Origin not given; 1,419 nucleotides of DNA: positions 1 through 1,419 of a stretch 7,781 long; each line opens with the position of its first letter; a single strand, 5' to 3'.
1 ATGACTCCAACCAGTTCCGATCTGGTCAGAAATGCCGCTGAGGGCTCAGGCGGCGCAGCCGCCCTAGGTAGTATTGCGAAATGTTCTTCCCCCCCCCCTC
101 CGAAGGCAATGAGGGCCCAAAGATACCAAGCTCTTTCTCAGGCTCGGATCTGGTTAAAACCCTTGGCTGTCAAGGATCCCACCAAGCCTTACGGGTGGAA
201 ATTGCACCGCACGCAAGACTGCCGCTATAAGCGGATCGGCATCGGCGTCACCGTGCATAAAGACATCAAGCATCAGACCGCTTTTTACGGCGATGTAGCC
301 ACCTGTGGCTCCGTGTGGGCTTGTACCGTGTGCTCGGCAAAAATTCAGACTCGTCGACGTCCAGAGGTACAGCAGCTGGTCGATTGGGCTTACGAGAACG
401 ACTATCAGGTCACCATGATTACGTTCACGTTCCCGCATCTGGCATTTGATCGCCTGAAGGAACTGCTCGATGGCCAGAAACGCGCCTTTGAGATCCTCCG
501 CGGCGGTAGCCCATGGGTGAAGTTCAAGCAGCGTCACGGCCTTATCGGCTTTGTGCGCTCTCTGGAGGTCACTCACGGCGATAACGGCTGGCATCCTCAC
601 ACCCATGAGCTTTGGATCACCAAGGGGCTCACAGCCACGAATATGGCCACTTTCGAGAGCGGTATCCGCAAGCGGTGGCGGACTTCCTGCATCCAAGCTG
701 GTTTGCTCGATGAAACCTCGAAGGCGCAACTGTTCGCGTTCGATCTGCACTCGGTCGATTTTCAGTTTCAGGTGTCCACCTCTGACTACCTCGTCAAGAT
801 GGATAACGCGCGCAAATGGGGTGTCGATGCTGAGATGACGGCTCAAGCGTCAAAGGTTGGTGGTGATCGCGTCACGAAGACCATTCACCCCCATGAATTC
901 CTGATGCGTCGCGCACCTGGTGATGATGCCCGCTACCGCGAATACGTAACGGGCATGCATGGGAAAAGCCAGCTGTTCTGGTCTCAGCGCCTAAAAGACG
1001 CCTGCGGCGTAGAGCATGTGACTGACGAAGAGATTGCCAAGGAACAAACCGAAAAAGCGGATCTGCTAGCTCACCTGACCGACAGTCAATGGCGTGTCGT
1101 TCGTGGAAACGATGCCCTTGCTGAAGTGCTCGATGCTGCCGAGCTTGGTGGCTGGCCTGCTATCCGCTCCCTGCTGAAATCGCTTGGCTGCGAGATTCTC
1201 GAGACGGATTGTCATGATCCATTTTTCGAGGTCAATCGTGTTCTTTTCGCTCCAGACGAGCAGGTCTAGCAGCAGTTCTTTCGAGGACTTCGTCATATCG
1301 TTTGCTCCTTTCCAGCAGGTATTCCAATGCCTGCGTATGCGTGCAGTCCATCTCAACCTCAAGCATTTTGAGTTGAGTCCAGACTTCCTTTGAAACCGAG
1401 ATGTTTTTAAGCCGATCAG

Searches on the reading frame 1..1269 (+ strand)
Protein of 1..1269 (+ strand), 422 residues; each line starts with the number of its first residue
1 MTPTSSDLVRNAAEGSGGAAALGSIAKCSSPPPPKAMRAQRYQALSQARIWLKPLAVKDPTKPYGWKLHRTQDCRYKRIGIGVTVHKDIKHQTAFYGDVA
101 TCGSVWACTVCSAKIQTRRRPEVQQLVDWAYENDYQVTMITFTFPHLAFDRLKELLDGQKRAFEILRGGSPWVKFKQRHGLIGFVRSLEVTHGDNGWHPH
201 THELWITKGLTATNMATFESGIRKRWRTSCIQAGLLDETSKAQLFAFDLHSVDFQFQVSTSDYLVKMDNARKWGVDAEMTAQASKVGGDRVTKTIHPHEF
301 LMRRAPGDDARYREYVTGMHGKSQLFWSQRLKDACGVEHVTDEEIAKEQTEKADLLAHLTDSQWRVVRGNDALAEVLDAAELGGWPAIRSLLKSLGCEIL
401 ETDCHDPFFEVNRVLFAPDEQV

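Call 10: search_protein_families(library=pfam, proteins=[window:1-1269:+], max_evalue=0.01)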
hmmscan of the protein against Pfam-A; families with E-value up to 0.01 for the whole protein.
window:1-1269:+ (422 aa): 1 family
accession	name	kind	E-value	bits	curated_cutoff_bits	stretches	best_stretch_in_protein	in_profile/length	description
PF01446.23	Rep_1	-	5.3e-09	36.3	33.2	1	107-206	14-114/253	Replication protein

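Call 15: search_dna_similar(query=window:1-1269:+, collection=phages, mode=protein, max_rows=40)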
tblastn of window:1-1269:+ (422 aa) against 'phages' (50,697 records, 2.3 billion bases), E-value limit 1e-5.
Records with a match: 15; places in all: 15; records where one place covers at least 80% of the query: 1.
Best place of each record, by identity: 60-80% 1; <60% 14.
By first word of the organism name: Bifilivirus 10; Propionibacterium 3; Pseudomonas 1; Phage 1.
By host as written in the record: - 12; Propionibacterium freudenreichii 2; Pseudomonas carnis; Pseudomonas lactis 1.
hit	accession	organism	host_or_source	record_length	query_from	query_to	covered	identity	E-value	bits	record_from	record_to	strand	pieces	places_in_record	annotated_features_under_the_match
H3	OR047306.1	Pseudomonas phage PMBT54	Pseudomonas carnis; Pseudomonas lactis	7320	35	419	91%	73.2%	0e+0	580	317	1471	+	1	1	DNA replication protein | MatP_C domain-containing protein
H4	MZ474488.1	Phage blackswan219-6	cloacal swab from black swan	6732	83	367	68%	32.4%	3e-36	147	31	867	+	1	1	replication protein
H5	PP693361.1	Propionibacterium phage Philemon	Propionibacterium freudenreichii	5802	65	368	72%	23.7%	1e-12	76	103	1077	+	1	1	replication protein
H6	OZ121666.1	Bifilivirus B5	-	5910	65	368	72%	23.1%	2e-12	76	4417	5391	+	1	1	record has no annotation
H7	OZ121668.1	Bifilivirus B5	-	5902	65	368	72%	23.1%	2e-12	75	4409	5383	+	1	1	record has no annotation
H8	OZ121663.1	Bifilivirus B5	-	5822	65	368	72%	23.0%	1e-12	76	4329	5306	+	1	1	record has no annotation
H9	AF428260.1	Propionibacterium phage B5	-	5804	65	368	72%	22.7%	2e-12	75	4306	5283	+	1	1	Orf9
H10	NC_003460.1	Propionibacterium phage B5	Propionibacterium freudenreichii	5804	65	368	72%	22.7%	2e-12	75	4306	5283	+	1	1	Putative replication protein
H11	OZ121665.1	Bifilivirus B5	-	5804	65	368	72%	22.7%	2e-12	75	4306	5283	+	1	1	record has no annotation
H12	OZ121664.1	Bifilivirus B5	-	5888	65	245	43%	28.8%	5e-12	74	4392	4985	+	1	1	record has no annotation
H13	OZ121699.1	Bifilivirus B5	-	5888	65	245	43%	28.8%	5e-12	74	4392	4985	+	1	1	record has no annotation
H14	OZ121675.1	Bifilivirus B5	-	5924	65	245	43%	28.8%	5e-12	74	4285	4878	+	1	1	record has no annotation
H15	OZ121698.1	Bifilivirus B5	-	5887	65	245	43%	28.4%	2e-11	72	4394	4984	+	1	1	record has no annotation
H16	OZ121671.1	Bifilivirus B5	-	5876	65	245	43%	27.9%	1e-11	73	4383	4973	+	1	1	record has no annotation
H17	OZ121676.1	Bifilivirus B5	-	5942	65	246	43%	26.7%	5e-12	74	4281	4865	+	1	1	record has no annotation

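Call 16: find_related_loci(query=window:1-1269:+, collection=genome_contigs, flank=3000)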
Query window:1-1269:+ (422 aa) in genome_contigs; peptide patterns used: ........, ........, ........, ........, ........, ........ (x = any residue, [..] = any of these).
53 stretches matched a pattern, but none encodes a relative of the query by tblastn (E <= 1e-3).

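Call 17: find_related_loci(query=window:1-1269:+, collection=viral_contigs, flank=3000)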
Query window:1-1269:+ (422 aa) in viral_contigs; peptide patterns used: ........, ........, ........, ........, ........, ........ (x = any residue, [..] = any of these).
2 stretches matched a pattern, but none encodes a relative of the query by tblastn (E <= 1e-3).

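Call 18: find_homologous_proteins(query=window:1-1269:+, max_evalue=1e-10)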
Query window:1-1269:+ (422 aa): 2412 proteins with E <= 1e-10 among 8000 candidates; the best 120 are listed.
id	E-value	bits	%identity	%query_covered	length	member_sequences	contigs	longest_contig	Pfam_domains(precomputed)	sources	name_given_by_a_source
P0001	1.8e-288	974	99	100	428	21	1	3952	PF01446.24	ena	-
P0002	2.7e-223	760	76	100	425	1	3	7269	PF01446.24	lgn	-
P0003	1.5e-220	751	76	99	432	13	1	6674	PF01446.24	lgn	-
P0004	9.8e-214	728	75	99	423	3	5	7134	PF01446.24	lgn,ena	-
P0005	5.9e-213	726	74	99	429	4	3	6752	PF01446.24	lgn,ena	-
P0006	2.6e-212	724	74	99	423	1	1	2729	PF01446.24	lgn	-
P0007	1.0e-208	712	75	97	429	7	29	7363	PF01446.24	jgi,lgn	jgi:hypothetical protein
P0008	3.0e-204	697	71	100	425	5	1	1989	PF01446.24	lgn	-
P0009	9.9e-203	692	72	99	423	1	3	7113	PF01446.24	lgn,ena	-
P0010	1.2e-200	685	69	100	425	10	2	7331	PF01446.24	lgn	-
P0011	1.0e-199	682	70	100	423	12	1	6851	PF01446.24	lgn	-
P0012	1.8e-150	520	57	95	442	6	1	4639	PF01446.24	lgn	-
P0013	4.4e-148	512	56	98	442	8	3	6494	PF01446.24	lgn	-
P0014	3.0e-143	496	59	86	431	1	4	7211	PF01446.24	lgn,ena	-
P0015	2.6e-142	493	57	91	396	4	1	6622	PF01446.24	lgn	-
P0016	1.8e-137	477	55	92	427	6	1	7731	PF01446.24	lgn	-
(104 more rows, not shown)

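Call 21: find_encoding_contigs(protein=P0002, flank=10000, max_places=2)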
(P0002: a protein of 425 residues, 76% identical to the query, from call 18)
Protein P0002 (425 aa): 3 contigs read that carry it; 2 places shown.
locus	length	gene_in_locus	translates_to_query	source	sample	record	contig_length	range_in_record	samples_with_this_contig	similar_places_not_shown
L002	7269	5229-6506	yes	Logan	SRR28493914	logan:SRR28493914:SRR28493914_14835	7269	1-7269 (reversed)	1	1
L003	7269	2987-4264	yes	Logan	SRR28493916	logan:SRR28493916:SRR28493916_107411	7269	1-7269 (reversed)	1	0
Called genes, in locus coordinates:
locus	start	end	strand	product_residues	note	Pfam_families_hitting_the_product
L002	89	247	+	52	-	PF19199:Phage_coatGP8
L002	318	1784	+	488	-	-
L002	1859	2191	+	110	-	PF17537:DUF5455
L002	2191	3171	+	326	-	PF05707:Zot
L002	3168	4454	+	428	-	PF00263:Secretin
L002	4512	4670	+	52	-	-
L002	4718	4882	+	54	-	PF19839:RHH_9 (weak)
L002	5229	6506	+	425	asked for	PF01446:Rep_1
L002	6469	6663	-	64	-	-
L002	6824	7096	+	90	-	PF17878:ssDBP (weak)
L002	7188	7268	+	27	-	?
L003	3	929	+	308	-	?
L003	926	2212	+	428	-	PF00263:Secretin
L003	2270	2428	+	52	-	-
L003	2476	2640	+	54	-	PF19839:RHH_9 (weak)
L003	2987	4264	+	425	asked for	PF01446:Rep_1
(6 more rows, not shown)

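Call 22: find_encoding_contigs(protein=P0003, flank=10000, max_places=2)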
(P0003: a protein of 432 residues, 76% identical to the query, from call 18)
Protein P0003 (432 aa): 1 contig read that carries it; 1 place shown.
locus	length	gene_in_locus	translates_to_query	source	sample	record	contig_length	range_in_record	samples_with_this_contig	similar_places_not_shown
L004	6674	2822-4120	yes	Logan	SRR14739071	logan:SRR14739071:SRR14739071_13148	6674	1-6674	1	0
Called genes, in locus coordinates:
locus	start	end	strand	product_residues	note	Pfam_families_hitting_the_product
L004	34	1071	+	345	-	PF05707:Zot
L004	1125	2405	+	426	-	PF00263:Secretin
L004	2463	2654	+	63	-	PF19839:RHH_9 (weak)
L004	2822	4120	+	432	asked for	PF01446:Rep_1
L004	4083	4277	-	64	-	-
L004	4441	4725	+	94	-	PF17878:ssDBP (weak)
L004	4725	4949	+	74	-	-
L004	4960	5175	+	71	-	-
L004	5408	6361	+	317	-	-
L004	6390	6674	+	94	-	PF10734:DUF2523 (weak)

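Call 23: find_encoding_contigs(protein=P0004, flank=10000, max_places=2)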
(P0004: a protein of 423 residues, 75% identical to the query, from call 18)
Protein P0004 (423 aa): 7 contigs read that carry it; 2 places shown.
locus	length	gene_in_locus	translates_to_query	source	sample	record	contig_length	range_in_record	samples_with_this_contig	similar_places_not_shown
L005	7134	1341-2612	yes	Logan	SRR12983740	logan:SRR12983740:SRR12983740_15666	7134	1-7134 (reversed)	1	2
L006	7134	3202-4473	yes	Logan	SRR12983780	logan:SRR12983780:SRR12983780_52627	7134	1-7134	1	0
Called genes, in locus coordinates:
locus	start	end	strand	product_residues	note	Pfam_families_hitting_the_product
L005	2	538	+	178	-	?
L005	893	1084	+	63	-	PF19839:RHH_9 (weak)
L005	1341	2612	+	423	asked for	PF01446:Rep_1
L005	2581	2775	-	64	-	-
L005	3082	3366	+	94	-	PF17878:ssDBP (weak)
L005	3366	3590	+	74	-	-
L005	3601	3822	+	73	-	-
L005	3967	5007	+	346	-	-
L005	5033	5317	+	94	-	PF10734:DUF2523 (weak)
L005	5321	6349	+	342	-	PF05707:Zot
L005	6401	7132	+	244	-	?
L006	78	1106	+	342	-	PF05707:Zot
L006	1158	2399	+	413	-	PF00263:Secretin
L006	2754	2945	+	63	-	PF19839:RHH_9 (weak)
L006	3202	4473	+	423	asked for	PF01446:Rep_1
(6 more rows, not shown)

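Call 24: find_encoding_contigs(protein=P0005, flank=10000, max_places=1)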
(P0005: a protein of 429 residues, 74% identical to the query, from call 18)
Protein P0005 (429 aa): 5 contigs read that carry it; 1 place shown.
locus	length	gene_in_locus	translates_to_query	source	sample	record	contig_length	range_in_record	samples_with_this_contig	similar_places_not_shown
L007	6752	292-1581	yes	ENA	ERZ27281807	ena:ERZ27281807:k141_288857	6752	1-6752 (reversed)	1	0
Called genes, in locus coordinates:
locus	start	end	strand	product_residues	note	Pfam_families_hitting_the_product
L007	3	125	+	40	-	?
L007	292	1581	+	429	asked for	PF01446:Rep_1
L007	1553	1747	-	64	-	-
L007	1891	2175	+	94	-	PF17878:ssDBP (weak)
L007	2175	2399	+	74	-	-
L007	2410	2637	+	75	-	-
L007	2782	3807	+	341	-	-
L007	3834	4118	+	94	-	-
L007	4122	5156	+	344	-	PF05707:Zot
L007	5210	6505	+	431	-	PF07660:STN (faint), PF00263:Secretin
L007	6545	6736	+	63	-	PF19839:RHH_9 (weak)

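Call 25: find_encoding_contigs(protein=P0007, flank=10000, max_places=3)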
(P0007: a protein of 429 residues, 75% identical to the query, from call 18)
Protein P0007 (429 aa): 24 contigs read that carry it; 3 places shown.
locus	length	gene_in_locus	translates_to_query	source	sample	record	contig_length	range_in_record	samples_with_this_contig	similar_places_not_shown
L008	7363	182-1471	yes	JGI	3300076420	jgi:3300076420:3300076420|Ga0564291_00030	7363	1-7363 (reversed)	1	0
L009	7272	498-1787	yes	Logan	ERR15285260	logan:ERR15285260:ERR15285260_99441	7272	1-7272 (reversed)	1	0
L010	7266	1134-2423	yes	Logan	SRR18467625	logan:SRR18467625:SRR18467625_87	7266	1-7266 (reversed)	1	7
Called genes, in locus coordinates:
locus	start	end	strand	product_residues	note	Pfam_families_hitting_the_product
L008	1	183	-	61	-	?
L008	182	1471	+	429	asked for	PF01446:Rep_1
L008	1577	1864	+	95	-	PF17878:ssDBP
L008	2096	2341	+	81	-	PF19199:Phage_coatGP8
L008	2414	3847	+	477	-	-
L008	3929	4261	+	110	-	PF17537:DUF5455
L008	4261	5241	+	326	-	PF05707:Zot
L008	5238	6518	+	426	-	PF00263:Secretin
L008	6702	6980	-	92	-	-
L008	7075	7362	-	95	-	?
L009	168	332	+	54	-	PF19839:RHH_9 (weak)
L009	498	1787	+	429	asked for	PF01446:Rep_1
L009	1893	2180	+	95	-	PF17878:ssDBP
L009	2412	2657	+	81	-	PF19199:Phage_coatGP8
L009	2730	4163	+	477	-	-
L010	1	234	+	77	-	?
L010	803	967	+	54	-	PF19839:RHH_9 (weak)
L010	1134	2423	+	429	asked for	PF01446:Rep_1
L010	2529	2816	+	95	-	PF17878:ssDBP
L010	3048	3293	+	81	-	PF19199:Phage_coatGP8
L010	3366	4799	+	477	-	-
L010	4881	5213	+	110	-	PF17537:DUF5455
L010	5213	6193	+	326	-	PF05707:Zot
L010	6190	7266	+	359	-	?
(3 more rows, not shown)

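Call 26: find_encoding_contigs(protein=P0009, flank=10000, max_places=1)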
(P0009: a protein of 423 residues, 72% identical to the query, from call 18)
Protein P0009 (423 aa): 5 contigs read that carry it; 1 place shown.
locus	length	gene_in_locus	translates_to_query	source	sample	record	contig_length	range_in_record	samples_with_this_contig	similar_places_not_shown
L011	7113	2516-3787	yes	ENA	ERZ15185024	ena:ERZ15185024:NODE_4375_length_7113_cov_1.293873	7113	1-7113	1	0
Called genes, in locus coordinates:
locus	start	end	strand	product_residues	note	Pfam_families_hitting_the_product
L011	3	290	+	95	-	?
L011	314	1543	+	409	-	PF07660:STN (weak), PF00263:Secretin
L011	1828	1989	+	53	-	PF19839:RHH_9 (weak)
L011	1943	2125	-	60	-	-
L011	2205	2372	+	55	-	-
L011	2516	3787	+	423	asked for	PF01446:Rep_1 (weak)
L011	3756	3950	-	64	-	-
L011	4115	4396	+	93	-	PF17878:ssDBP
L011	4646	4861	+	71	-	-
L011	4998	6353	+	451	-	-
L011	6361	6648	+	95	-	-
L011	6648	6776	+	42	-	-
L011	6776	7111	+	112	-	?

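Call 27: find_encoding_contigs(protein=P0010, flank=10000, max_places=1)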
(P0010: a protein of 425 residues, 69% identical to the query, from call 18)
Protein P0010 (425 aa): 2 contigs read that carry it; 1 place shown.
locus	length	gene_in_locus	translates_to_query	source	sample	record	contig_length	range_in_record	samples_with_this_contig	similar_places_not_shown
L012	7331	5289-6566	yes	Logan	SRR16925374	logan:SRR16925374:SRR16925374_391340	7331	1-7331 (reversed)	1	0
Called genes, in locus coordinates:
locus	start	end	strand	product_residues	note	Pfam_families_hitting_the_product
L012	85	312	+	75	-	PF19199:Phage_coatGP8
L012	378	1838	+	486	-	-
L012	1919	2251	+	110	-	PF17537:DUF5455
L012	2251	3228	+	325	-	PF05707:Zot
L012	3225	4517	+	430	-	PF00263:Secretin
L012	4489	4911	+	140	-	-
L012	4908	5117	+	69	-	-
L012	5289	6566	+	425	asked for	PF01446:Rep_1 (weak)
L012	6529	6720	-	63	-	-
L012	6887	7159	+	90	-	PF17878:ssDBP (weak)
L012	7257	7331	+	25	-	?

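Call 28: find_encoding_contigs(protein=P0011, flank=10000, max_places=1)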
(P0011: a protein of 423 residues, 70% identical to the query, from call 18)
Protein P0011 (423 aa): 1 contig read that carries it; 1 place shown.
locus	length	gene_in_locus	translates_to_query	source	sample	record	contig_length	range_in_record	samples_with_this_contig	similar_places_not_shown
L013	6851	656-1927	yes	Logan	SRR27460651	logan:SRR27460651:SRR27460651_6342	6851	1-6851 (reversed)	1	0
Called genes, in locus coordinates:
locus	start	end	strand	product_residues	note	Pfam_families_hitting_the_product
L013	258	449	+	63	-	PF19839:RHH_9 (weak)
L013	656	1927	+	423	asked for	PF01446:Rep_1 (weak)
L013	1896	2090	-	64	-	-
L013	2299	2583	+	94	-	PF17878:ssDBP (weak)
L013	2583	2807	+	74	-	-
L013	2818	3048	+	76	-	-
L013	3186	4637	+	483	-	-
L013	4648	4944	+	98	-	PF10734:DUF2523 (faint)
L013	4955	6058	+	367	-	PF05707:Zot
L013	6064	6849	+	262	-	?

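Call 34: find_related_loci(query=A1, collection=genome_contigs, flank=8000)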
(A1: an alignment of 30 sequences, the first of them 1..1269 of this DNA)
Query A1 (422 aa) in genome_contigs; peptide patterns used: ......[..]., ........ (x = any residue, [..] = any of these).
116 stretches matched a pattern; 86 encode a relative of the query (tblastn E <= 1e-3); the best 80 are kept; 80 distinct loci.
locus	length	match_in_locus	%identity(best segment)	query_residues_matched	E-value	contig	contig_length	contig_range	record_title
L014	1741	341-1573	55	9-422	4e-157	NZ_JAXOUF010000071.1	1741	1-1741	Labrys sedimenti strain Zidic-5 NODE_74_length_1741_cov_2.263822, whole genome shotgun sequence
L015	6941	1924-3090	50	1-396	6e-122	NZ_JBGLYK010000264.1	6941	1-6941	Pseudomonas sp. Pseusp97 strain CT11-97 NODE_264_length_6941_cov_2423.268648, whole genome shotgun sequence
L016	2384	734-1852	46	20-396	5e-109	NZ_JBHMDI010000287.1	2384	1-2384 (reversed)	Streptomyces heliomycini strain JCM 9767 spades_K_21_77_287, whole genome shotgun sequence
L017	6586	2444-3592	45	18-396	1e-102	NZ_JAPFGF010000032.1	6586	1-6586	Pseudomonas benzopyrenica strain BaP3 scaffold32, whole genome shotgun sequence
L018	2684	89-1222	46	20-395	1e-106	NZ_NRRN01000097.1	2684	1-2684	Halorhodospira abdelmalekii strain DSM 2110 scaffold0097, whole genome shotgun sequence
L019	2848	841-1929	48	18-383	9e-105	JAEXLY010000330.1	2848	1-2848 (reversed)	MAG: Proteobacteria bacterium isolate OH_HBlB_3 k127_1938258, whole genome shotgun sequence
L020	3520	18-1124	44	30-395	2e-95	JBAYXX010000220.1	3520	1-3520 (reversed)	MAG: Kiritimatiellia bacterium isolate SO_2017_CLC_139 scaffold_42258_c1_PH3_2017, whole genome shotgun sequence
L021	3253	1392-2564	45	4-395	1e-94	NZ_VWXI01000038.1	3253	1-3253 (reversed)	Pantoea sp. Cy-639 NODE_38_length_3253_cov_1550.553423, whole genome shotgun sequence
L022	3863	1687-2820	43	9-388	3e-93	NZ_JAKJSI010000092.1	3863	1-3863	Photobacterium minamisatsumaniensis strain JAMM0388 JAMM0388_scaffold_87, whole genome shotgun sequence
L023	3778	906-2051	42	19-395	3e-88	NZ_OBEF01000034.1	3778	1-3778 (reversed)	Enterobacter sp. CC120223-11, whole genome shotgun sequence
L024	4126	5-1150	40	22-395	5e-87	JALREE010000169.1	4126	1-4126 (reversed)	MAG: Pseudomonadales bacterium isolate JTM.40 JTM_777593, whole genome shotgun sequence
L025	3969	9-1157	41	15-395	3e-83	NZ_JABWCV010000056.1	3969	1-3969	Vreelandella maris strain QX-1 NODE_56_length_3969_cov_719.526767, whole genome shotgun sequence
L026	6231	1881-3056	41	13-395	2e-81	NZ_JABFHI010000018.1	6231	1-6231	Vreelandella azerica strain TBZ9 18, whole genome shotgun sequence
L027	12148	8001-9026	41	38-388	6e-81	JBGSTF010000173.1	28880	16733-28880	MAG: Oligoflexus sp. isolate JTS-AC4 k141_3836148, whole genome shotgun sequence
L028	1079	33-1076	42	35-384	2e-87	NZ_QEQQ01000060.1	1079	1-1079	Pseudomonas sp. CC120222-01a N430DRAFT_scaffold00060.60, whole genome shotgun sequence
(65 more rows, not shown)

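Call 35: find_related_loci(query=A1, collection=viral_contigs, flank=8000)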
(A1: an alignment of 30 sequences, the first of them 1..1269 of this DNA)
Query A1 (422 aa) in viral_contigs; peptide patterns used: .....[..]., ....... (x = any residue, [..] = any of these).
61 stretches matched a pattern; 30 encode a relative of the query (tblastn E <= 1e-3); 30 distinct loci.
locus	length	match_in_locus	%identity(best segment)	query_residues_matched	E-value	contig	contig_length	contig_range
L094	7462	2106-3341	53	9-422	5e-141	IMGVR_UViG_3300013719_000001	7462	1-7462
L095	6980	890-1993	56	31-398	6e-138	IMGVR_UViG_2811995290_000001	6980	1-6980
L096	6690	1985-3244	51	2-418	2e-134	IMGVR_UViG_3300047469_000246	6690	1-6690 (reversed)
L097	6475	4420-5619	50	3-399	4e-130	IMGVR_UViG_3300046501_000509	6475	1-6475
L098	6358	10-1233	50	17-422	2e-130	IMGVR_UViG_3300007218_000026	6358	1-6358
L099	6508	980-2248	51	1-421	1e-129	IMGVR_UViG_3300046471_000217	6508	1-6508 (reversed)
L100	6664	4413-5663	51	7-421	3e-129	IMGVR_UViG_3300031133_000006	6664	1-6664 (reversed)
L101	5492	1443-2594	50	6-392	8e-122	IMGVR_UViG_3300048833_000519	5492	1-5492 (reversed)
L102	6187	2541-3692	50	6-392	1e-120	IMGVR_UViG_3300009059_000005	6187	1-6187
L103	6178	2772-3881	51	20-392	4e-120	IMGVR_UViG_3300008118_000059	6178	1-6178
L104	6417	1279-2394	49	22-396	8e-114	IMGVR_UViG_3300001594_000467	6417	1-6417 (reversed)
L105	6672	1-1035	51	45-392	8e-112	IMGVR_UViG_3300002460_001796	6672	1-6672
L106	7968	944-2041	48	35-407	1e-107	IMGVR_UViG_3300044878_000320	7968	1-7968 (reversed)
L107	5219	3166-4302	46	22-399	6e-104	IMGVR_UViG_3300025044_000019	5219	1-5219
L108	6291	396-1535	44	22-400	8e-101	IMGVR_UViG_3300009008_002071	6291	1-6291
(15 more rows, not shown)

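Call 40: search_dna_similar(query=window:1-1269:+, collection=plasmids, mode=protein, max_rows=40)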
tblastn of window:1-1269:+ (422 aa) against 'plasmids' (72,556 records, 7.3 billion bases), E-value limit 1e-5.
Records with a match: 157; places in all: 171; records where one place covers at least 80% of the query: 17.
Best place of each record, by identity: <60% 157.
By first word of the organism name: Acinetobacter 47; Streptomyces 30; Pseudomonas 8; uncultured 8; Psychrobacter 7; Bacillus 6; Aeromonas 6; Bifidobacterium 4; Brevibacillus 3; Corynebacterium 3; and 28 more.
By predicted mobility (MOB-suite, as given by PLSDB): non-mobilizable 153; mobilizable 4.
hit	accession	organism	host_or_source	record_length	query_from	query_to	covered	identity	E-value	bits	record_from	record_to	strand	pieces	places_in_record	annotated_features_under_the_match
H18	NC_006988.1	Pseudomonas sp. S-47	-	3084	29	396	87%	48.5%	1e-102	333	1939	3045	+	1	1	protein rep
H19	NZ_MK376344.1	Pseudomonas sp.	-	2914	29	396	87%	47.2%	2e-100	326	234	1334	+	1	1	protein rep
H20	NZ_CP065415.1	Pseudomonas aeruginosa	Homo sapiens,metagenomic assembly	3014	27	396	88%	46.3%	2e-98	321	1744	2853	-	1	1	protein rep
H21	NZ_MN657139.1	Flavobacterium sp.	-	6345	27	395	87%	45.7%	7e-97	324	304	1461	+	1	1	protein rep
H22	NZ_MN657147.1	Polaromonas sp.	-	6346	27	395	87%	45.7%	7e-97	324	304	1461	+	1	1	protein rep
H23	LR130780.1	Pseudomonas oleovorans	-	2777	29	396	87%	45.6%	2e-86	288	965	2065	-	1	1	Replication protein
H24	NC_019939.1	Stutzerimonas stutzeri RCH2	-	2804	29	396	87%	45.1%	8e-86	286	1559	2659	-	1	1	protein rep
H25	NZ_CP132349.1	Pseudomonas fulva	Homo sapiens,urine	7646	35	396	86%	43.0%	5e-86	293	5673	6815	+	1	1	hypothetical protein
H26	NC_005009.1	Pseudomonas putida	-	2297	30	368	80%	44.6%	4e-85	281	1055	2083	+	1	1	protein rep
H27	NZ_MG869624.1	Polaromonas sp. W11N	Werenskioldbreen Glacier, Spitsbergen, ...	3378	38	401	86%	39.6%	5e-69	243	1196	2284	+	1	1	protein rep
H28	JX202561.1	uncultured bacterium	-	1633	34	392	85%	33.4%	6e-37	147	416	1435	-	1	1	repA: plasmid replication initiation protein RepA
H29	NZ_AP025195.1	Comamonas thiooxydans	-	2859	70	417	82%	34.2%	1e-36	149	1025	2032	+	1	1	protein rep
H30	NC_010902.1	Cupriavidus taiwanensis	-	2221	70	403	79%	35.2%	3e-47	178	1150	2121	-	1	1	none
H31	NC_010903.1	Cupriavidus taiwanensis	-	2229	70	403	79%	35.2%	3e-47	178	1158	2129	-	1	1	none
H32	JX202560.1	uncultured bacterium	-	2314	29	388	85%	32.4%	3e-33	139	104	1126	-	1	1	rep: Rep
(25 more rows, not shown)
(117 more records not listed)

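Call 60: find_encoding_contigs(protein=P0013, flank=10000, max_places=1)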
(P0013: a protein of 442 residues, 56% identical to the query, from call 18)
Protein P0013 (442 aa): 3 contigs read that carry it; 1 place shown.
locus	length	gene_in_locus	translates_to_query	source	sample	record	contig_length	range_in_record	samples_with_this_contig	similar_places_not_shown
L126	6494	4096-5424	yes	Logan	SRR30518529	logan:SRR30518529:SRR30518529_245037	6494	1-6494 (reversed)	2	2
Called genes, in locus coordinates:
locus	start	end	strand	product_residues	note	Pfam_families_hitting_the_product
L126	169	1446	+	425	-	-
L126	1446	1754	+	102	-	PF10734:DUF2523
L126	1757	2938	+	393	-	PF05707:Zot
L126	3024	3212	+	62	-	-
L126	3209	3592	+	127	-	-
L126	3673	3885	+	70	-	-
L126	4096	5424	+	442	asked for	PF01446:Rep_1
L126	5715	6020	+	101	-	PF17878:ssDBP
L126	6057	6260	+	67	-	-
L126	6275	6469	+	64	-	PF05356:Phage_Coat_B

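Call 61: find_encoding_contigs(protein=P0014, flank=10000, max_places=1)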
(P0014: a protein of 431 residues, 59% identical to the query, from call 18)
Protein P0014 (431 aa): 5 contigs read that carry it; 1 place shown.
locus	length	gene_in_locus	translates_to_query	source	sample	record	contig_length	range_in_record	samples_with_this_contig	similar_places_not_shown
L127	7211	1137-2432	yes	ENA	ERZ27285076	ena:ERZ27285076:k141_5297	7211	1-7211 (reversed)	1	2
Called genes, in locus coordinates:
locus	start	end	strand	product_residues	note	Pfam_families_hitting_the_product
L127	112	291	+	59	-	-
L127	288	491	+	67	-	-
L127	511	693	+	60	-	-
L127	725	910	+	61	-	-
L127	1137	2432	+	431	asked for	PF01446:Rep_1 (weak)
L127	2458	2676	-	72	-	-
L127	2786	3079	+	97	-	PF17878:ssDBP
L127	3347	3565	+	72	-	-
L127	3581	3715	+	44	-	-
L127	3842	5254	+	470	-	-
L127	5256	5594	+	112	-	PF10734:DUF2523 (weak)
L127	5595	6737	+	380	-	PF05707:Zot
